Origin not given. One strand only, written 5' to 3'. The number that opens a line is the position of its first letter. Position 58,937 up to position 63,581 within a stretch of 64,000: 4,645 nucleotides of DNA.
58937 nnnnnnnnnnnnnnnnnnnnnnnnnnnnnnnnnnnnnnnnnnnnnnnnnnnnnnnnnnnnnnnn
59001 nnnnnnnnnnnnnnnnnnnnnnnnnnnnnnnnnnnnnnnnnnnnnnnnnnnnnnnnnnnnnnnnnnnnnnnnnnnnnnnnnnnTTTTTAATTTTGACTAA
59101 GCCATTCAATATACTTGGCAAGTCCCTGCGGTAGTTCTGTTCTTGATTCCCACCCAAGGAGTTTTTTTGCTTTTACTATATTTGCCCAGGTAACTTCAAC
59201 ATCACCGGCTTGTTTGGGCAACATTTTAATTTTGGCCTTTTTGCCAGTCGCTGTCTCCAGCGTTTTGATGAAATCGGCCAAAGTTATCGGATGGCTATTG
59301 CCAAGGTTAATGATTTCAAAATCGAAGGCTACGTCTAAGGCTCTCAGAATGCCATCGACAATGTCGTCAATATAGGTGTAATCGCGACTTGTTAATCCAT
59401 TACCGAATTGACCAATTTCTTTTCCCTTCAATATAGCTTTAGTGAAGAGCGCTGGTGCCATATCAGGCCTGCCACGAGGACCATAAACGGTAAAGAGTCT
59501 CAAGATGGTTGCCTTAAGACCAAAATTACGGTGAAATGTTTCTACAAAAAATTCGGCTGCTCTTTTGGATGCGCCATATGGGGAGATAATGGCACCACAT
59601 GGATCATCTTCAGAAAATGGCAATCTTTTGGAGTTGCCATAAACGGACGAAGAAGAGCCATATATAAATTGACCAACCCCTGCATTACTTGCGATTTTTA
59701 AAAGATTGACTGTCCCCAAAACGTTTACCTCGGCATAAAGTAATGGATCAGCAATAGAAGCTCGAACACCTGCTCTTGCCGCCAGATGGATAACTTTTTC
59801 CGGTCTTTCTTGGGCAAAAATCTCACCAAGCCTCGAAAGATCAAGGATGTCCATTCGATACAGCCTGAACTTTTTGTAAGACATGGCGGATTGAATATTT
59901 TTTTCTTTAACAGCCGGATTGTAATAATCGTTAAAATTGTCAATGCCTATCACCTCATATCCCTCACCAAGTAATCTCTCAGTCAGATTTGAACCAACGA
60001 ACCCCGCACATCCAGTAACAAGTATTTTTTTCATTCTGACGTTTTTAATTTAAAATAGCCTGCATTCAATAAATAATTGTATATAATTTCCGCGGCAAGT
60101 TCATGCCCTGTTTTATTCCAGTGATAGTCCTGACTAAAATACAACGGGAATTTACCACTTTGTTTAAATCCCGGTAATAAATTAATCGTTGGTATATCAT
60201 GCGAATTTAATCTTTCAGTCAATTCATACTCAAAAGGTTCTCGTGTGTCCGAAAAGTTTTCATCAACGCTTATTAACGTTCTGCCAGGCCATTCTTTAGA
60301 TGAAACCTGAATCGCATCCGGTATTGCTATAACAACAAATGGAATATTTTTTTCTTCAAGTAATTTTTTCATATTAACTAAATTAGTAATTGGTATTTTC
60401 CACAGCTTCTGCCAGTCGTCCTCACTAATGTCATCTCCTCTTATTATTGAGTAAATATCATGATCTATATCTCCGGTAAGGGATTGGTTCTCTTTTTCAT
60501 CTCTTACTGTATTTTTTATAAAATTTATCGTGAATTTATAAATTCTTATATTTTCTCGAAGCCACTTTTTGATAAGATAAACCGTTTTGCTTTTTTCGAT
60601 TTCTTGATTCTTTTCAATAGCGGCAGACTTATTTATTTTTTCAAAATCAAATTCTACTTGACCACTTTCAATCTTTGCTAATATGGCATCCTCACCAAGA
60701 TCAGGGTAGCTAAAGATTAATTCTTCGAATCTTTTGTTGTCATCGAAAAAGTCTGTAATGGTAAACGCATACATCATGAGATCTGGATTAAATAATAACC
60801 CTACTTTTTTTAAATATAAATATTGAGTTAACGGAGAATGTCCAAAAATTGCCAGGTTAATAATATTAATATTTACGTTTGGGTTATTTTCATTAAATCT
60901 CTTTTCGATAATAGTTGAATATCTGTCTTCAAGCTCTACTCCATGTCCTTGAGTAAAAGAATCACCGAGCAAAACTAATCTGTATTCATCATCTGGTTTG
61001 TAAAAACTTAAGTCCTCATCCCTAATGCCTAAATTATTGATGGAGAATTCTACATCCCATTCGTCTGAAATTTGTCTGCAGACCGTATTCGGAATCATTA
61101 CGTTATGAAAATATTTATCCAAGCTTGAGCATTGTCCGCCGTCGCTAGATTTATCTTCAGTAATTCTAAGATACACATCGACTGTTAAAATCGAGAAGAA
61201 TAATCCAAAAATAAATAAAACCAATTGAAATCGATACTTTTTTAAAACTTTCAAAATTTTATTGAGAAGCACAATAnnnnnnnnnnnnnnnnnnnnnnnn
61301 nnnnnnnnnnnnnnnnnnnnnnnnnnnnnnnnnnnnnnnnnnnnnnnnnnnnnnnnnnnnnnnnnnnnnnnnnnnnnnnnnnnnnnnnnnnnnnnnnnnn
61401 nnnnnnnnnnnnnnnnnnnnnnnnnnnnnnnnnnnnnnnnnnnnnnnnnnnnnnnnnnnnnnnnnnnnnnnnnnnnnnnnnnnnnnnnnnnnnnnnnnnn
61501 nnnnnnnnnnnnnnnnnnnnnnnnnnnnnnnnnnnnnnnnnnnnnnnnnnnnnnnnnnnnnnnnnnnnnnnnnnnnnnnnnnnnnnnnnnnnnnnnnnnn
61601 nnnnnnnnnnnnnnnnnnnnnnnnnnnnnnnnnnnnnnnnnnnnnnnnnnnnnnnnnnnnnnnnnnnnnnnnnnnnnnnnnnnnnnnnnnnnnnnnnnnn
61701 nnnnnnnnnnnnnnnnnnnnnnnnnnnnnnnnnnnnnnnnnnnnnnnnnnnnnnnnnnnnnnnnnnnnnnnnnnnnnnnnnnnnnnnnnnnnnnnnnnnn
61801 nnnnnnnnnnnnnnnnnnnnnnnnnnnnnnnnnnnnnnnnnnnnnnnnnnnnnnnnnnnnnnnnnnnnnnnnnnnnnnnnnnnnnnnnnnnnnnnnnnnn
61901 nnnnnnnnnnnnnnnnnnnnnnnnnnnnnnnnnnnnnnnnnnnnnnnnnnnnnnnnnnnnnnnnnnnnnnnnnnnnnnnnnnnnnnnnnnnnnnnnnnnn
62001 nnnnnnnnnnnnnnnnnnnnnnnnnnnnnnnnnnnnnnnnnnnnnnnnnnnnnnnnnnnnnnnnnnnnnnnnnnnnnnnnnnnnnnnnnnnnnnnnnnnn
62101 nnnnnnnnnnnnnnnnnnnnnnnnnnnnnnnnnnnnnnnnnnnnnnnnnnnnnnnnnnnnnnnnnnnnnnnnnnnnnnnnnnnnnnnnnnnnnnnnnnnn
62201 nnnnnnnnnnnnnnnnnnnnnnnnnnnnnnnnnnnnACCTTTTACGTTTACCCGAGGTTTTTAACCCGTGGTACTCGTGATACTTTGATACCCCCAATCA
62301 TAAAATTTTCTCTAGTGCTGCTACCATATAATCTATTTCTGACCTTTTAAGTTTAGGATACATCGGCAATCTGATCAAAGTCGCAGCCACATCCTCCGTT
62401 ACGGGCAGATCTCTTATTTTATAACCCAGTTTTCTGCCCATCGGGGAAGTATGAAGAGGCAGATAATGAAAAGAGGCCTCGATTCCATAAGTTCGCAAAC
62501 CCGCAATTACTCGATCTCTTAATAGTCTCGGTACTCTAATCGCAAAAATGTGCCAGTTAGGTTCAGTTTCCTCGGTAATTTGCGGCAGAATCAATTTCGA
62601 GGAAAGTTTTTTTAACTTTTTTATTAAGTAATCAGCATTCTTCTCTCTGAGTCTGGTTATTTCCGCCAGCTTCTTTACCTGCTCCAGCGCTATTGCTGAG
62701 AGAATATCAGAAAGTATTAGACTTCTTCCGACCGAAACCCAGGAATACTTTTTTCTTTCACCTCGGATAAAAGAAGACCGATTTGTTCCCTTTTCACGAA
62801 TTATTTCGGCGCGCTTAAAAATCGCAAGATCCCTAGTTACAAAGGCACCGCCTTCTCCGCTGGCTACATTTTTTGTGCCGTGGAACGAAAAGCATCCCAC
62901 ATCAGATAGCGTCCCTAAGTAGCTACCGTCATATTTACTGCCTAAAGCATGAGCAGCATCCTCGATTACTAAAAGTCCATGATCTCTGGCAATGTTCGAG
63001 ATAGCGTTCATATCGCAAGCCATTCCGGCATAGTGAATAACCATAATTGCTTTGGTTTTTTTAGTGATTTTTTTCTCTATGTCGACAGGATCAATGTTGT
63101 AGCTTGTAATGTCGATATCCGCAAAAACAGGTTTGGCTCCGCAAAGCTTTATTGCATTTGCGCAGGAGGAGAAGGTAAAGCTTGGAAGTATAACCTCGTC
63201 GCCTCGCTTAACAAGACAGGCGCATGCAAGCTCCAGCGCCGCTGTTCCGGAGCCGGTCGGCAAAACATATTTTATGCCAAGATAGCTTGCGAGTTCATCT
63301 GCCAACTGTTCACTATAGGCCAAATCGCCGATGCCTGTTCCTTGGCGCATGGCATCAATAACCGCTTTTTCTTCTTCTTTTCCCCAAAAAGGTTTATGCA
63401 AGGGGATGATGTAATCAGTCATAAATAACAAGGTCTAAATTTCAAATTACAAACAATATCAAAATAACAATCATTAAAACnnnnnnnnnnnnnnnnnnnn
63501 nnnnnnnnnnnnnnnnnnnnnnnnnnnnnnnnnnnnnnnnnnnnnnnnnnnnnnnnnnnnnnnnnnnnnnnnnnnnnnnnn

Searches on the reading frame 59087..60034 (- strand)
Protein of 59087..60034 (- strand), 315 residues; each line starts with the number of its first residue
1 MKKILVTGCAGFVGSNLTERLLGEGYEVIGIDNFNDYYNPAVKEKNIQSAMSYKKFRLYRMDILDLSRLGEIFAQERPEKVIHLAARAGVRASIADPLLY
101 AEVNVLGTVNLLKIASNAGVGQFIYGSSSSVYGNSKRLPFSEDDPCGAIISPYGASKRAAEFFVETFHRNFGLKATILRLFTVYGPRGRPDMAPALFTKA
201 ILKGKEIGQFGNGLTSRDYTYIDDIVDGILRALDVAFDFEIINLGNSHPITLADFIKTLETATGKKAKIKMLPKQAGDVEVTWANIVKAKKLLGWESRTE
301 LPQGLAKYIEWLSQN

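Call 14: search_protein_families(library=ncbifam, proteins=[window:59087-60034:-], max_evalue=1e-10)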
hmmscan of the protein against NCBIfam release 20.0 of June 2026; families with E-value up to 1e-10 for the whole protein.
window:59087-60034:- (315 aa): 20 families
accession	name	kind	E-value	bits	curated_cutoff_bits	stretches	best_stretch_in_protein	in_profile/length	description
TIGR01179.1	galE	equivalog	1.3e-55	188.5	262.3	1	3-314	1-327/332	UDP-glucose 4-epimerase GalE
TIGR04180.1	EDH_00030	hypoth_equivalog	1.4e-45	155.6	475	1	4-298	1-295/297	NAD-dependent 4,6-dehydratase LegB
TIGR01181.1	dTDP_gluc_dehyt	equivalog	5.2e-44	150.6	365.1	1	3-315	1-314/321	dTDP-glucose 4,6-dehydratase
NF007956.0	PRK10675.1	subfamily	2.2e-38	132.2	394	1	3-314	2-331/338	UDP-glucose 4-epimerase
NF011728.1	PRK15181.1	equivalog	2.6e-34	118.8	760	1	2-312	16-337/348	Vi polysaccharide biosynthesis UDP-N-acetylglucosaminuronic acid C-4 epimerase TviC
NF007582.0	PRK10217.1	equivalog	1.6e-27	96.5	698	1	1-245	1-252/355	dTDP-glucose 4,6-dehydratase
TIGR02622.1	CDP_4_6_dhtase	equivalog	4.8e-27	95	278.45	1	2-172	5-173/352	CDP-glucose 4,6-dehydratase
TIGR02197.1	heptose_epim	equivalog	7.3e-27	94.4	274.6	1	4-314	1-315/316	ADP-glyceromanno-heptose 6-epimerase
NF007490.0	PRK10084.1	subfamily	2.9e-26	92.3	649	1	3-314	2-336/361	dTDP-glucose 4,6-dehydratase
TIGR01472.1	gmd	equivalog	1.5e-23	83.5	415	1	2-229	1-235/342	GDP-mannose 4,6-dehydratase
NF047922.1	GDPFucSynFcl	equivalog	1.5e-19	70.6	500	1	60-313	36-302/308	GDP-L-fucose synthase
NF043036.1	ErythonDh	equivalog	1.4e-18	67.2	325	1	3-220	2-216/321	D-erythronate dehydrogenase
TIGR03466.1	HpnA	hypoth_equivalog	8.1e-18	64.4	367.65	1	3-275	2-258/327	hopanoid-associated sugar epimerase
NF042422.1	oxyalk_red_OleD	equivalog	3.1e-17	62.9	580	1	3-273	2-260/329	2-alkyl-3-oxoalkanoate reductase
TIGR01214.1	rmlD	equivalog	9.6e-17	61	224.05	1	3-234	1-198/285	dTDP-4-dehydrorhamnose reductase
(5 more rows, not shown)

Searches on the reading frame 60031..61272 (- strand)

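Call 14: search_protein_families(library=ncbifam, proteins=[window:60031-61272:-], max_evalue=1e-10)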
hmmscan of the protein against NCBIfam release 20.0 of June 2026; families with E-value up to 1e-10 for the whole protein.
window:60031-61272:- (413 aa): 0 families

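Call 31: search_protein_families(library=pfam, proteins=[window:60031-61272:-], max_evalue=10)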
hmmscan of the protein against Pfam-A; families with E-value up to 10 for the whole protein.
window:60031-61272:- (413 aa): 5 families
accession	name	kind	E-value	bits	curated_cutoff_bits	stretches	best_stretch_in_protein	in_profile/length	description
PF16822.11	ALGX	-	6.5e-08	33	26.5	1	298-401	32-130/268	SGNH hydrolase-like domain, acetyltransferase AlgX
PF13472.12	Lipase_GDSL_2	-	2.3e-06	28.7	32.9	1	102-175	2-75/178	GDSL-like Lipase/Acylhydrolase family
PF00657.28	Lipase_GDSL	-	0.013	16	23.6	1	99-177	1-91/208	GDSL-like Lipase/Acylhydrolase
PF10096.14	DUF2334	-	0.058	13.4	26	1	276-323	3-43/203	Uncharacterized protein conserved in bacteria (DUF2334)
PF11823.13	Se_S_carrier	-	0.11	12.5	25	1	297-322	11-36/69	Putative Se/S carrier protein-like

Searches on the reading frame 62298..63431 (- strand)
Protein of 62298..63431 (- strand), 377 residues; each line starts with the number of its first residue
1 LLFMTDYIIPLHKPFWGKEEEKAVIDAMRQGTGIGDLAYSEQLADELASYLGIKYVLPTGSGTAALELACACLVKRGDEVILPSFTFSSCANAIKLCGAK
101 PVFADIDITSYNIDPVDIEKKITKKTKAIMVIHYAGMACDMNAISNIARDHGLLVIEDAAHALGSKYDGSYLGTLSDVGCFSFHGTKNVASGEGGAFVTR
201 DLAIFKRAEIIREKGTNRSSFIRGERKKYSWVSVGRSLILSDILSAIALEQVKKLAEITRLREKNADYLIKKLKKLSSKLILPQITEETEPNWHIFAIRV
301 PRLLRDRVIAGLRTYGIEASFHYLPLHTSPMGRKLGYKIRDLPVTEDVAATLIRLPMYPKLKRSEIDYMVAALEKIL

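Call 14: search_protein_families(library=ncbifam, proteins=[window:62298-63431:-], max_evalue=1e-10)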
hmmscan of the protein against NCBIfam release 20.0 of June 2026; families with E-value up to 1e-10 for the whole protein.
window:62298-63431:- (377 aa): 10 families
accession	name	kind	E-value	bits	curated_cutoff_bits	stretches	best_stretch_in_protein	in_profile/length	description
NF008687.0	PRK11706.1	equivalog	1.3e-117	392.8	375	1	9-376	2-373/375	dTDP-4-amino-4,6-dideoxygalactose transaminase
TIGR02379.1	ECA_wecE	subfamily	1.2e-99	333.7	434.85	1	8-376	1-374/376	dTDP-4-amino-4,6-dideoxy-D-glucose transaminase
TIGR03588.1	PseC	equivalog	5.4e-74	249.4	423.5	1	22-377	15-380/380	UDP-4-amino-4,6-dideoxy-N-acetyl-beta-L-altrosamine transaminase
NF008658.2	PRK11658.1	equivalog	4.3e-68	229.7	631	1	8-376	4-376/379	UDP-4-amino-4-deoxy-L-arabinose aminotransferase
TIGR04181.1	NHT_00031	hypoth_equivalog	1.8e-56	191.6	420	1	9-356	1-357/359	LegC family aminotransferase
NF011936.0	PRK15407.1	equivalog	2.3e-55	188.1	423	2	17-216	45-252/440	lipopolysaccharide biosynthesis protein RfbH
TIGR04427.1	PLP_DesI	equivalog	3.3e-46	158.2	650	1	41-367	55-373/390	dTDP-4-dehydro-6-deoxyglucose aminotransferase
NF005817.0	PRK07683.1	equivalog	2.6e-12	46.2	575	1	57-158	93-200/387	aminotransferase A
NF006230.0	PRK08363.1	equivalog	6.9e-12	44.9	534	1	56-173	96-219/398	alanine aminotransferase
NF005816.0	PRK07682.1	equivalog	6.9e-12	44.7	620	1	56-172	93-215/390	aminotransferase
